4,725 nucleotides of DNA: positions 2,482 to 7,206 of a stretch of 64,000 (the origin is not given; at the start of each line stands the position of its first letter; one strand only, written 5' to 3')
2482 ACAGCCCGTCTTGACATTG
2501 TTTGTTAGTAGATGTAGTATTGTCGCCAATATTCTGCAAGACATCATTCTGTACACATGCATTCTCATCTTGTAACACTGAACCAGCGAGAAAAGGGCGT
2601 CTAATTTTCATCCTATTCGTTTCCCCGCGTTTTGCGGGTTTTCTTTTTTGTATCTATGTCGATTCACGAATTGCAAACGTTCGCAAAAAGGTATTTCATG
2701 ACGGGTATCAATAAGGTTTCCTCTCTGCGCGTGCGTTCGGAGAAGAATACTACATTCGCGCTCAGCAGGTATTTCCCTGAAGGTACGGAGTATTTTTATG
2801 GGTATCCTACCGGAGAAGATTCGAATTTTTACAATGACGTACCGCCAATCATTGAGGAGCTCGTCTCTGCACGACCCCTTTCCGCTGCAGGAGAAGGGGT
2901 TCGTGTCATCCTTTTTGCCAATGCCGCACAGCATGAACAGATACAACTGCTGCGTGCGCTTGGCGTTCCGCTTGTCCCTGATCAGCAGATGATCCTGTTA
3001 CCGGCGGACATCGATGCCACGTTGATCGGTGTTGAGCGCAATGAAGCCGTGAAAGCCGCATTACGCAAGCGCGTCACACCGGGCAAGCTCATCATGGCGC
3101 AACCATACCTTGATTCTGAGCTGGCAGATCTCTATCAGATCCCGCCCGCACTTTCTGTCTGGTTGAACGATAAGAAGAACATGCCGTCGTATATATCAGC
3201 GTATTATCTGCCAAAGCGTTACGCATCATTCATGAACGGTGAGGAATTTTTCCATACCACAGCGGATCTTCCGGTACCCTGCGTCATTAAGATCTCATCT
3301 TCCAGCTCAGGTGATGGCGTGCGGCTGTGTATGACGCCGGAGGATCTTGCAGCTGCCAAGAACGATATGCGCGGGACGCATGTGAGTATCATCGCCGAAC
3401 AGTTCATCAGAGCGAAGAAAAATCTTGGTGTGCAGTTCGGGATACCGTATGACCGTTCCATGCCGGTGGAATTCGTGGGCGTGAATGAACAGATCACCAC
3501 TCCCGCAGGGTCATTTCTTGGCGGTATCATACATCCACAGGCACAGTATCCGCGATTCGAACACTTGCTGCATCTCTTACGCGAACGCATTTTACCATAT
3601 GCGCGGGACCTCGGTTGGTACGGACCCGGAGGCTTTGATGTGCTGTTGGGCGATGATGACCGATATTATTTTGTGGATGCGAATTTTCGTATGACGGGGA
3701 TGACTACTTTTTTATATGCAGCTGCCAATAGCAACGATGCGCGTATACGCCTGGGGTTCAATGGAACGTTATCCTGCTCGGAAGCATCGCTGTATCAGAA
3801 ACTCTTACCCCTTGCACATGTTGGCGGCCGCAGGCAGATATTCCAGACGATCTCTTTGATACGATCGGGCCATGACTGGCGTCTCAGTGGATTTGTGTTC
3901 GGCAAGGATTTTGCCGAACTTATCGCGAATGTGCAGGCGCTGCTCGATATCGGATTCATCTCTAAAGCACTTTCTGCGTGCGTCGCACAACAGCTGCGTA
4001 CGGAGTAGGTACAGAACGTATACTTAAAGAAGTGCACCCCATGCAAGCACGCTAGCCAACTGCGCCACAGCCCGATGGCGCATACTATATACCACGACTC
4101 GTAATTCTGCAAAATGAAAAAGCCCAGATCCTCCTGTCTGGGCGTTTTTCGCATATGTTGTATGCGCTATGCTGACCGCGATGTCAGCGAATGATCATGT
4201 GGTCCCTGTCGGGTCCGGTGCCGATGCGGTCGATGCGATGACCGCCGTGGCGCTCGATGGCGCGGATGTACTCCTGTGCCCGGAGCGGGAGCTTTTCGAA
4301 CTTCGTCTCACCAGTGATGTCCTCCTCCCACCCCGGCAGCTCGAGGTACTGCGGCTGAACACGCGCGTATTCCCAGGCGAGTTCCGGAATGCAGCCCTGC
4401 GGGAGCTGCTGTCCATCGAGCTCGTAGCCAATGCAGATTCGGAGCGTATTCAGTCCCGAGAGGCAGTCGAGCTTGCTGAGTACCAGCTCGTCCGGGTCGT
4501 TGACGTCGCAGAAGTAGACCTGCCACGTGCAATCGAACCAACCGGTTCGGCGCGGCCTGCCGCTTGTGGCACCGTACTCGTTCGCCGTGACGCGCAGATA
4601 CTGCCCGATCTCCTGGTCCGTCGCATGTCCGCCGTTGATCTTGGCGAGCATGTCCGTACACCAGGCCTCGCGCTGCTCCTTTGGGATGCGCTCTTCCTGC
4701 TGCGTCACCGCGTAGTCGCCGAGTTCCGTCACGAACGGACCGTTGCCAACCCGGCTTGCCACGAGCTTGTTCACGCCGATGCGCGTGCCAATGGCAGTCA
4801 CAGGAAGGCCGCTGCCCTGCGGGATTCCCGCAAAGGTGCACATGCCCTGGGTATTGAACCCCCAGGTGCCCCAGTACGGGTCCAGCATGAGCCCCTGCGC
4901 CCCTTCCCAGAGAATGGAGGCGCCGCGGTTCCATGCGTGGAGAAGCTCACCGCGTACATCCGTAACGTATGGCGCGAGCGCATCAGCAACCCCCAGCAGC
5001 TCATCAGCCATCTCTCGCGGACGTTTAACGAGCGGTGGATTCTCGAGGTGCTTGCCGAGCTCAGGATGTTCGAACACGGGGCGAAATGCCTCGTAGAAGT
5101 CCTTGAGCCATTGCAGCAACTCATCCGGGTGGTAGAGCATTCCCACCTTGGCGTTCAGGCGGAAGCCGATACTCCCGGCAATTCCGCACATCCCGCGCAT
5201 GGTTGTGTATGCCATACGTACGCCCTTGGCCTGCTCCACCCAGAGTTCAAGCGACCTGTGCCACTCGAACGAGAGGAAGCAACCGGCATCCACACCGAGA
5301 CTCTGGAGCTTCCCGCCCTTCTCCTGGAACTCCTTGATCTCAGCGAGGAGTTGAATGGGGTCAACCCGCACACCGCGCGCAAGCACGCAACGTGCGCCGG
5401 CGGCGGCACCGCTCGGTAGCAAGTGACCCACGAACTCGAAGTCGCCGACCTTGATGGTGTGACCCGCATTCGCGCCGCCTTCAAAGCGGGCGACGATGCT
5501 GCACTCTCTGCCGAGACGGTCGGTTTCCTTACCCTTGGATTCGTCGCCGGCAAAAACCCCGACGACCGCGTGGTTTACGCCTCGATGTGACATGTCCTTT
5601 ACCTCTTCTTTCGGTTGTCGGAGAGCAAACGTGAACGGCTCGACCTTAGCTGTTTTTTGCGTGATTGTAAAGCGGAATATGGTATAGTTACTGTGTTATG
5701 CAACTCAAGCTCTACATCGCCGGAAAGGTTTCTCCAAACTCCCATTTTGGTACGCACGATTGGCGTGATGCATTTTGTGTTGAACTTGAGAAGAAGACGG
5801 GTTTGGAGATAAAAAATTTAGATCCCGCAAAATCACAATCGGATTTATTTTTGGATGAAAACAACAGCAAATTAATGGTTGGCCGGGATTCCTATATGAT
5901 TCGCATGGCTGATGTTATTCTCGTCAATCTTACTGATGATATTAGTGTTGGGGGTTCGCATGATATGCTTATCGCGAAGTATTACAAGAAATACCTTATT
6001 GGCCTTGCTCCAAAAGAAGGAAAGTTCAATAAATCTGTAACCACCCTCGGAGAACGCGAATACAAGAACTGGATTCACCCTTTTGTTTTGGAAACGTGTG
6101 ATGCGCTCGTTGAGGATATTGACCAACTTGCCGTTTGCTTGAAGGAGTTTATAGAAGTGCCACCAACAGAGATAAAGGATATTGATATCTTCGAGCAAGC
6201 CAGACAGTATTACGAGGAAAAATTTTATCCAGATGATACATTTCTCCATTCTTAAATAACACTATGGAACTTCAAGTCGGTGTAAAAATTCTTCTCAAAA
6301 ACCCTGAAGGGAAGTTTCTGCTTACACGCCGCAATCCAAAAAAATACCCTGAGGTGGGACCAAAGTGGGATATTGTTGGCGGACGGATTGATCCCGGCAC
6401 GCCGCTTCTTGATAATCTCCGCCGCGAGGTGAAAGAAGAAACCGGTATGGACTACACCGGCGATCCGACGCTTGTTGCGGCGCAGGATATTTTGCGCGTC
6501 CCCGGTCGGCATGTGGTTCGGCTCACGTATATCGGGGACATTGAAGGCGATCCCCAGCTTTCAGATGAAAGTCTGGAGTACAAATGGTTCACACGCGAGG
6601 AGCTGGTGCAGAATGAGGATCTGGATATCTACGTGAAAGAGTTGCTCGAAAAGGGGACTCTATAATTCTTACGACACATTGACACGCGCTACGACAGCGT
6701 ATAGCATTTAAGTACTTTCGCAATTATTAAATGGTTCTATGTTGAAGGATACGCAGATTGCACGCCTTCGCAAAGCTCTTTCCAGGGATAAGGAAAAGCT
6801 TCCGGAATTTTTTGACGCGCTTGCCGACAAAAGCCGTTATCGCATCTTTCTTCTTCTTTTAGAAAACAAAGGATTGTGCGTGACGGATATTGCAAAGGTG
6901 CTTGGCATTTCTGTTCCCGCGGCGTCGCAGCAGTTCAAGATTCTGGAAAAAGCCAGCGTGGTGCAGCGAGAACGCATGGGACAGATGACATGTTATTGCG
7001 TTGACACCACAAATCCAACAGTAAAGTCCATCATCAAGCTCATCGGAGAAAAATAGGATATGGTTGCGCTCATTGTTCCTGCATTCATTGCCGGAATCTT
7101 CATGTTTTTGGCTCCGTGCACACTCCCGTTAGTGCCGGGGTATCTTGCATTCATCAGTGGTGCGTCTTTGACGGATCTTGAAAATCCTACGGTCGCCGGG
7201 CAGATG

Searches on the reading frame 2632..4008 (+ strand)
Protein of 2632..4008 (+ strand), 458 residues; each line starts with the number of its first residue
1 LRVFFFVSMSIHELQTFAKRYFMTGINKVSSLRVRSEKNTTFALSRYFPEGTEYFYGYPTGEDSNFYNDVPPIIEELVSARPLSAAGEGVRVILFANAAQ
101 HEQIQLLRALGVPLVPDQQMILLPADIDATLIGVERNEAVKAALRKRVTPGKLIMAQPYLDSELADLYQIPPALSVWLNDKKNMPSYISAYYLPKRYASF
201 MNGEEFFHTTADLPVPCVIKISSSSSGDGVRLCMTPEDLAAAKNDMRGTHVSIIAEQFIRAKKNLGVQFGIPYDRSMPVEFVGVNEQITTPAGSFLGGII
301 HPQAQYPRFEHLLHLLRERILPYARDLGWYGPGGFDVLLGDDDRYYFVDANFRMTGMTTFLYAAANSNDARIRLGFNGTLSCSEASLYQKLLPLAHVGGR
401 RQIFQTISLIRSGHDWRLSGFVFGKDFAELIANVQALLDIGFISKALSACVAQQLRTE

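Call 7: search_protein_families(library=pfam, proteins=[window:2632-4008:+], max_evalue=0.01)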
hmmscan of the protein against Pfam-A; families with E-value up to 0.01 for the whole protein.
window:2632-4008:+ (458 aa): 3 families
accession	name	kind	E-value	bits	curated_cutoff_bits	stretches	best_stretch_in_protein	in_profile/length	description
PF08443.16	RimK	-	0.00045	20.3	21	1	212-266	38-89/188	RimK-like ATP-grasp domain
PF02786.22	CPSase_L_D2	-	0.0011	19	19.8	0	202-257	26-87/211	Carbamoyl-phosphate synthase L chain, ATP binding domain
PF02222.28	ATP-grasp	-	0.0011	19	27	1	196-265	12-82/179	ATP-grasp domain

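Call 9: find_homologous_proteins(query=window:2632-4005:+)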
Query window:2632-4005:+ (458 aa): 123 proteins with E <= 0.001 among 8000 candidates; the best 120 are listed.
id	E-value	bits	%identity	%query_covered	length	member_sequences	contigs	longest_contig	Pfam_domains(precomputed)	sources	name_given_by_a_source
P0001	6.6e-293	989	100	95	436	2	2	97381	-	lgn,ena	-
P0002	6.8e-136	472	53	92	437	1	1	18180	-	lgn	-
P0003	4.9e-116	406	48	92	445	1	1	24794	-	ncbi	-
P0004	6.0e-115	403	47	89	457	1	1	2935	-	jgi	jgi:hypothetical protein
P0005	9.0e-114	399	46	89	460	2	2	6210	-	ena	-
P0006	2.8e-111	391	45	90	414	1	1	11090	PF02222.28,PF07478.19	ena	-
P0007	2.6e-110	387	45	89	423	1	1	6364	-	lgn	-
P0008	2.8e-110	387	44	88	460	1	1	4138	PF02222.28,PF07478.19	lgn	-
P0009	4.7e-109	383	45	88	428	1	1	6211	PF02786.23,PF02222.28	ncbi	-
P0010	1.1e-108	382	45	89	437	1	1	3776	PF02786.23,PF07478.19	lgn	-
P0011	1.4e-108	382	45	89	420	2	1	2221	-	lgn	-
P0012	1.7e-107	378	45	88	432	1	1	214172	PF02786.23,PF08443.17,PF07478.19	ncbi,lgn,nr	ncbi:MAG: hypothetical protein JWO47_565 [Candidatus Saccharibacteria bacterium]|nr:hypothetical pro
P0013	2.0e-107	378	43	91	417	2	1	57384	PF02786.23,PF02655.20,PF07478.19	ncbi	-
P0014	2.5e-107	378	46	89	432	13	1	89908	-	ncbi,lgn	-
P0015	7.0e-107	376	42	90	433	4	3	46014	PF07478.19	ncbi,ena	ncbi:MAG: hypothetical protein AAB551_02040 [Patescibacteria group bacterium]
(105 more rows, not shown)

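Call 11: find_encoding_contigs(protein=P0001, flank=10000, max_places=6)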
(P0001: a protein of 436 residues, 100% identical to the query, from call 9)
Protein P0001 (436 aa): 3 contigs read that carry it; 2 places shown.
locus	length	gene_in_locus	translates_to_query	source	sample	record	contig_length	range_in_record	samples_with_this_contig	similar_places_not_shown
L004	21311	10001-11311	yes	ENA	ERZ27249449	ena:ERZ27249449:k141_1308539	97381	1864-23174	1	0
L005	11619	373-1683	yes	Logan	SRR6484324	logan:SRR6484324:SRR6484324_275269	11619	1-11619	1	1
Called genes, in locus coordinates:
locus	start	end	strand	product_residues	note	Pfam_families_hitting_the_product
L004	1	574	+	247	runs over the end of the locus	PF06750:A24_N_bact, PF01478:Peptidase_A24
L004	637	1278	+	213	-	PF07963:N_methyl (weak)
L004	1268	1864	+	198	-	-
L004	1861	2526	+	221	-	PF07963:N_methyl (weak)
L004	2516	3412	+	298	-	-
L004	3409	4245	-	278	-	PF00149:Metallophos, PF12850:Metallophos_2 (weak)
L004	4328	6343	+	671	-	PF22745:Nlig-Ia, PF01653:DNA_ligase_aden, PF09414:RNA_ligase (faint), PF03120:OB_DNA_ligase, PF14520:HHH_5 (weak), PF12826:HHH_2, PF14520:HHH_5 (weak), PF00533:BRCT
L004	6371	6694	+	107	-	PF02686:GatC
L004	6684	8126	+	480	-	PF01425:Amidase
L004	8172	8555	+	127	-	PF00072:Response_reg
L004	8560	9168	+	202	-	PF00334:NDK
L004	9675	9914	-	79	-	-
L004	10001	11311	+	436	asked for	-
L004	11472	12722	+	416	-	-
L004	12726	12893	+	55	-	-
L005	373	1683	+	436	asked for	-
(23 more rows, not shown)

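Call 12: find_encoding_contigs(protein=P0002, flank=10000, max_places=4)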
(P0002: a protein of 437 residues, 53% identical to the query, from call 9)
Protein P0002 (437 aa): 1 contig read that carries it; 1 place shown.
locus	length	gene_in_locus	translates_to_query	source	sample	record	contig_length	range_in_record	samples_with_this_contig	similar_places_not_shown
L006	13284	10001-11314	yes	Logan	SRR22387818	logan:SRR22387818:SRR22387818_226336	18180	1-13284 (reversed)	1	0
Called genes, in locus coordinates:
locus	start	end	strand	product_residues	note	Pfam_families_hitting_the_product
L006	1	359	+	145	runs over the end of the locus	-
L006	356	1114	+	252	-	PF06750:A24_N_bact, PF01478:Peptidase_A24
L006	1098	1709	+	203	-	PF07963:N_methyl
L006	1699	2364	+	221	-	-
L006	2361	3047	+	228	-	PF07963:N_methyl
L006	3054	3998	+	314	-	-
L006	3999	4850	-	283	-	PF00149:Metallophos, PF12850:Metallophos_2 (weak)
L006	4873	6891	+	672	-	PF22745:Nlig-Ia, PF01653:DNA_ligase_aden, PF03120:OB_DNA_ligase, PF14520:HHH_5 (weak), PF12826:HHH_2, PF14520:HHH_5 (weak), PF00533:BRCT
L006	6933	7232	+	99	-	PF02686:GatC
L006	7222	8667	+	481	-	PF01425:Amidase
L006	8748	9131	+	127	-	PF00072:Response_reg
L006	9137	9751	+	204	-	PF00334:NDK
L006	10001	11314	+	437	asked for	-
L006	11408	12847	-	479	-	PF00709:Adenylsucc_synt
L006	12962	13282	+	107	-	?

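Call 13: find_encoding_contigs(protein=P0003, flank=10000, max_places=4)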
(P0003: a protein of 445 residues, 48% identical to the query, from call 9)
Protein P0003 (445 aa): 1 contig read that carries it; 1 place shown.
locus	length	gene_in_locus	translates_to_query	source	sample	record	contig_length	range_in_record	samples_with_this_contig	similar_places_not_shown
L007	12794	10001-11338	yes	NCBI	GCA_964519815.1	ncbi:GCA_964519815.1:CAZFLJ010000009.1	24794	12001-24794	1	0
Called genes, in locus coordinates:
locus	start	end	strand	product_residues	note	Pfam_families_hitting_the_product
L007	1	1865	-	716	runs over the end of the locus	-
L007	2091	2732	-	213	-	PF01209:Ubie_methyltran, PF13489:Methyltransf_23, PF13847:Methyltransf_31, PF08241:Methyltransf_11, PF08242:Methyltransf_12, PF13649:Methyltransf_25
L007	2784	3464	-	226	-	PF02163:Peptidase_M50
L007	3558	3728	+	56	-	PF00830:Ribosomal_L28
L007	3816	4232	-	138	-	PF13451:zf_Tbcl, PF23477:zf_Tbcl_2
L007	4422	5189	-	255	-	PF13176:TPR_7 (faint), PF13432:TPR_16 (weak), PF13424:TPR_12 (weak), PF13432:TPR_16 (weak), PF00515:TPR_1 (weak), PF07719:TPR_2 (weak), PF13181:TPR_8 (weak), PF13414:TPR_11 (weak), +5 more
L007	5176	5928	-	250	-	PF13177:DNA_pol3_delta2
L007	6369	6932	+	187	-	PF13207:AAA_17 (weak), PF13238:AAA_18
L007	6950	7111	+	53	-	PF00471:Ribosomal_L33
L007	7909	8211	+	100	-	PF01638:HxlR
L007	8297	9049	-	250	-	PF07722:Peptidase_C26, PF00117:GATase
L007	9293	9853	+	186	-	PF00072:Response_reg (weak)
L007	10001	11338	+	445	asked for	-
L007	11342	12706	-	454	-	PF01566:Nramp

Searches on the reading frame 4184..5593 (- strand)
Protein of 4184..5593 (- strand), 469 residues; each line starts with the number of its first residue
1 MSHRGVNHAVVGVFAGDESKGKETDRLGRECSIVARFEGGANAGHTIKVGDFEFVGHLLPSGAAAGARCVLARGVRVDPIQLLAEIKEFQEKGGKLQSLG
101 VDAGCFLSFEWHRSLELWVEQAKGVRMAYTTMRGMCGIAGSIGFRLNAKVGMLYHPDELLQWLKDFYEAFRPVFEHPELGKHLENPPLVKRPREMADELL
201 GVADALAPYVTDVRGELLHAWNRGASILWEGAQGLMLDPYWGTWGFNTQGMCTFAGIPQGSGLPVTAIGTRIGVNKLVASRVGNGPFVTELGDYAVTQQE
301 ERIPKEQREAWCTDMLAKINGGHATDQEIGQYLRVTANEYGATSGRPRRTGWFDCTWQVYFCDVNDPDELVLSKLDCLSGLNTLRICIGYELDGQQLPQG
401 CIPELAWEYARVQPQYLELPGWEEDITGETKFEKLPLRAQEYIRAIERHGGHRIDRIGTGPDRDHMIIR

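Call 7: search_protein_families(library=pfam, proteins=[window:4184-5593:-], max_evalue=0.01)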
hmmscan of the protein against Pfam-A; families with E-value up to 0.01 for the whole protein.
window:4184-5593:- (469 aa): 1 family
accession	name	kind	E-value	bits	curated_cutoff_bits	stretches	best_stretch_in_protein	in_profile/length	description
PF00709.27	Adenylsucc_synt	-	9.4e-103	344.6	27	1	9-467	1-416/416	Adenylosuccinate synthetase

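Call 10: find_related_loci(query=window:4187-5593:-, collection=genome_contigs, flank=10000)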
Query window:4187-5593:- (469 aa) in genome_contigs; peptide patterns used: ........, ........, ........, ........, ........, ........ (x = any residue, [..] = any of these).
103 stretches matched a pattern; 3 encode a relative of the query (tblastn E <= 1e-3); 3 distinct loci.
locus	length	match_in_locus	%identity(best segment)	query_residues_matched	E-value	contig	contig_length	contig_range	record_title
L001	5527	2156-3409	34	10-469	2e-55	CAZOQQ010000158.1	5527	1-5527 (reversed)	MAG TPA_asm: uncultured bacterium isolate binchicken_co67_278 genome assembly, contig: NODE_17702_length_5527_cov_6.1535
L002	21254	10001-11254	33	10-469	1e-54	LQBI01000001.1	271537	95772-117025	MAG: Candidatus Aegiribacteria sp. MLS_C scaffold_0, whole genome shotgun sequence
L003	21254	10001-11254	33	10-469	2e-52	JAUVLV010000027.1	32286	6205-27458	MAG: Candidatus Aegiribacteria sp. isolate CSMAG_515 CSMAG_515_k141_383082_length_32286_cov_28.9808, whole genome shotgu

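Call 20: find_homologous_proteins(query=window:4187-5593:-, max_evalue=1e-100)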
Query window:4187-5593:- (469 aa): 22 proteins with E <= 1e-100 among 8000 candidates.
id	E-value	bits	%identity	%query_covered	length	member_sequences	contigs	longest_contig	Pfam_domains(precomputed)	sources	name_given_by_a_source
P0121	0.0e+0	1109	100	100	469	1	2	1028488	PF00709.28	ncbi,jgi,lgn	ncbi:MAG: adenylosuccinate synthetase [Patescibacteria group bacterium]|jgi:adenylosuccinate synthas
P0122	1.0e-200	686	63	99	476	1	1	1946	PF00709.28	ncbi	-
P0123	3.3e-191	654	60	100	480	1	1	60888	PF00709.28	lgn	-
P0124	5.9e-183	627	58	99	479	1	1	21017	PF00709.28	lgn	-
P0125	1.8e-172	592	56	99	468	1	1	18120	PF00709.28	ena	-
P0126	2.3e-170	585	56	99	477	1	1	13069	PF00709.28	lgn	-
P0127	7.3e-170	584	55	99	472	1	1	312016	PF00709.28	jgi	-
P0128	1.5e-166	573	55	99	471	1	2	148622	PF00709.28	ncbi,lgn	-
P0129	1.6e-163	563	54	99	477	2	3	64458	PF00709.28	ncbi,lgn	-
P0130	1.7e-163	563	55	99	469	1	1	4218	PF00709.28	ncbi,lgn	-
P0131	9.2e-161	554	56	99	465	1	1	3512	PF00709.28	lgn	-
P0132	8.3e-158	544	54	97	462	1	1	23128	PF00709.28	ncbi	-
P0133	1.3e-156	540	53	99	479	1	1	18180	PF00709.28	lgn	-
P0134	2.6e-155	536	53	99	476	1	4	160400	PF00709.28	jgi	-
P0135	8.0e-155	534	53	99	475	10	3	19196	PF00709.28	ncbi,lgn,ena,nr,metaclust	ncbi:MAG: hypothetical protein A2301_02435 [Candidatus Magasanikbacteria bacterium RIFOXYB2_FULL_40_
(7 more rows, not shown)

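Call 21: find_encoding_contigs(protein=P0123, flank=6000, max_places=2)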
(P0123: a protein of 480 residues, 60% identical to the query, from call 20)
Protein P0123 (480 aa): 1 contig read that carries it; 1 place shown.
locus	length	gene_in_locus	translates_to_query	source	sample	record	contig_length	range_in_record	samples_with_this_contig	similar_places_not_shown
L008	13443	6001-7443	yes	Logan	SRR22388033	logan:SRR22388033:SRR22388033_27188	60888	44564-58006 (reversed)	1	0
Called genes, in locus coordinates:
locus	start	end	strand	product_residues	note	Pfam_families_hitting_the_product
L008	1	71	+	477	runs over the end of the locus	PF01979:Amidohydro_1, PF07969:Amidohydro_3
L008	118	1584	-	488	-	PF00478:IMPDH, PF00571:CBS (weak), PF01070:FMN_dh, PF03060:NMO (weak)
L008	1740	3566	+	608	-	PF00117:GATase, PF07722:Peptidase_C26, PF02540:NAD_synthase (faint), PF00958:GMP_synt_C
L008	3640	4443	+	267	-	PF03239:FTR1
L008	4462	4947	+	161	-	PF04307:YdjM (weak)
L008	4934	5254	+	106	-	PF01883:FeS_assembly_P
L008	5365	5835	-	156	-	PF07884:VKOR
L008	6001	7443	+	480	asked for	PF00709:Adenylsucc_synt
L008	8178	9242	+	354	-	PF00586:AIRS, PF02769:AIRS_C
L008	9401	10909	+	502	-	PF00206:Lyase_1, PF08328:ASL_C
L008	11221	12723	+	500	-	PF01259:SAICAR_synt, PF00731:AIRC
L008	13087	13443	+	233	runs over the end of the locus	PF01255:Prenyltransf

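Call 22: find_encoding_contigs(protein=P0124, flank=6000, max_places=2)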
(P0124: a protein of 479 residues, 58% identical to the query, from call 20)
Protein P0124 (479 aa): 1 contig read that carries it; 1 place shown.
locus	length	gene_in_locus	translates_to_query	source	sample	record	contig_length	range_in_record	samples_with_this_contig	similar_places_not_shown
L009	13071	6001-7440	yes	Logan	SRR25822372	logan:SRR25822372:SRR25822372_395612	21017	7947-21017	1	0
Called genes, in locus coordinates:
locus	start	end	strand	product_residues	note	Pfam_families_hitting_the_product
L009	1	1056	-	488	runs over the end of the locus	PF00478:IMPDH, PF00571:CBS (faint), PF01070:FMN_dh, PF01645:Glu_synthase (weak), PF03060:NMO (weak)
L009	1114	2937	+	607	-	PF00117:GATase, PF07722:Peptidase_C26, PF02540:NAD_synthase (weak), PF00958:GMP_synt_C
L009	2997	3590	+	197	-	PF13023:HD_3, PF01966:HD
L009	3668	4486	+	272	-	PF03239:FTR1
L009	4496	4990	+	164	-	-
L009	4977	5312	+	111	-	PF01883:FeS_assembly_P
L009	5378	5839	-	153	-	PF07884:VKOR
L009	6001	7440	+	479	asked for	PF00709:Adenylsucc_synt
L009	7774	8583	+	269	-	PF22769:DCD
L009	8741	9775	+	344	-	PF00586:AIRS, PF02769:AIRS_C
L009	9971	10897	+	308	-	PF00206:Lyase_1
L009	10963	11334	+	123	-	PF10397:ADSL_C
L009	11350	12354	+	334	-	PF01259:SAICAR_synt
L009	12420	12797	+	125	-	-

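Call 23: find_encoding_contigs(protein=P0122, flank=6000, max_places=2)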
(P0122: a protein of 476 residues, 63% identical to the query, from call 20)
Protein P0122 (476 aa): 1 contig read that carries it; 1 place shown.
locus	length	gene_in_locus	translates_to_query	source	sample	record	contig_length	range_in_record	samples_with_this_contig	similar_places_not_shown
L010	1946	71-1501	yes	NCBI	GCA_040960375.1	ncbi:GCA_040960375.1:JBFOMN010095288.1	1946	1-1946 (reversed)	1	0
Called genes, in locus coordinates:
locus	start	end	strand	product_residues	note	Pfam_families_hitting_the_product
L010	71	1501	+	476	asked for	PF00709:Adenylsucc_synt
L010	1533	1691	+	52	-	-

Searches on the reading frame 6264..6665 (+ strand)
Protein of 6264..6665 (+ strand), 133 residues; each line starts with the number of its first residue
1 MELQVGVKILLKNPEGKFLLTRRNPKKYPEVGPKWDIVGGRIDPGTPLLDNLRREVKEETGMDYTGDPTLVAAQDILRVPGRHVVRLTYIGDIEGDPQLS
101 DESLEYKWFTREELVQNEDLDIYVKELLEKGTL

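Call 7: search_protein_families(library=pfam, proteins=[window:6264-6665:+], max_evalue=0.01)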
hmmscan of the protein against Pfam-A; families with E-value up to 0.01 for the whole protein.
window:6264-6665:+ (133 aa): 2 families
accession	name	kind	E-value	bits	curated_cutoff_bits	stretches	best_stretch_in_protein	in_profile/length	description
PF00293.34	NUDIX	-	5.7e-19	68.9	21.1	1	3-122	2-125/134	NUDIX domain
PF16262.11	DUF4916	-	0.00048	20.2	27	1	80-118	110-148/170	Domain of unknown function (DUF4916)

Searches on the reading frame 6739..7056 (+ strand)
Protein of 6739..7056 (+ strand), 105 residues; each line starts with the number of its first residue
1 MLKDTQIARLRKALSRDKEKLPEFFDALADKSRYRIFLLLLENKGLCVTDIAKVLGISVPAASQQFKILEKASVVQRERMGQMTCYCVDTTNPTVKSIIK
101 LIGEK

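Call 7: search_protein_families(library=pfam, proteins=[window:6739-7056:+], max_evalue=0.01)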
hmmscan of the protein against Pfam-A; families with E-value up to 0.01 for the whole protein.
window:6739-7056:+ (105 aa): 8 families
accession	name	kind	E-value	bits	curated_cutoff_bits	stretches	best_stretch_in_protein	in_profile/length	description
PF01022.26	HTH_5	-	5.3e-10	39.5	22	1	30-76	1-46/47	Bacterial regulatory protein, arsR family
PF12840.13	HTH_20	-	6.8e-09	36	27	1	28-75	1-48/51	Helix-turn-helix domain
PF13412.12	HTH_24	-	1.7e-07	31.1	21.9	1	30-75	2-47/48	Winged helix-turn-helix DNA-binding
PF01047.28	MarR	-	1.1e-05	25.6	24.6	1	33-79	5-51/59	MarR family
PF12802.13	MarR_2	-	5.3e-05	23.7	27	1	33-79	7-54/61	MarR family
PF13384.12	HTH_23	-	9.9e-05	22.5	24.6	1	33-64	7-36/50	Homeodomain-like domain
PF24033.1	DUF7342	-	0.00018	21.9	31.6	1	48-104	20-76/150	Family of unknown function (DUF7342)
PF01978.25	TrmB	-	0.00021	21.5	25.6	1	35-87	12-63/68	Sugar-specific transcriptional regulator TrmB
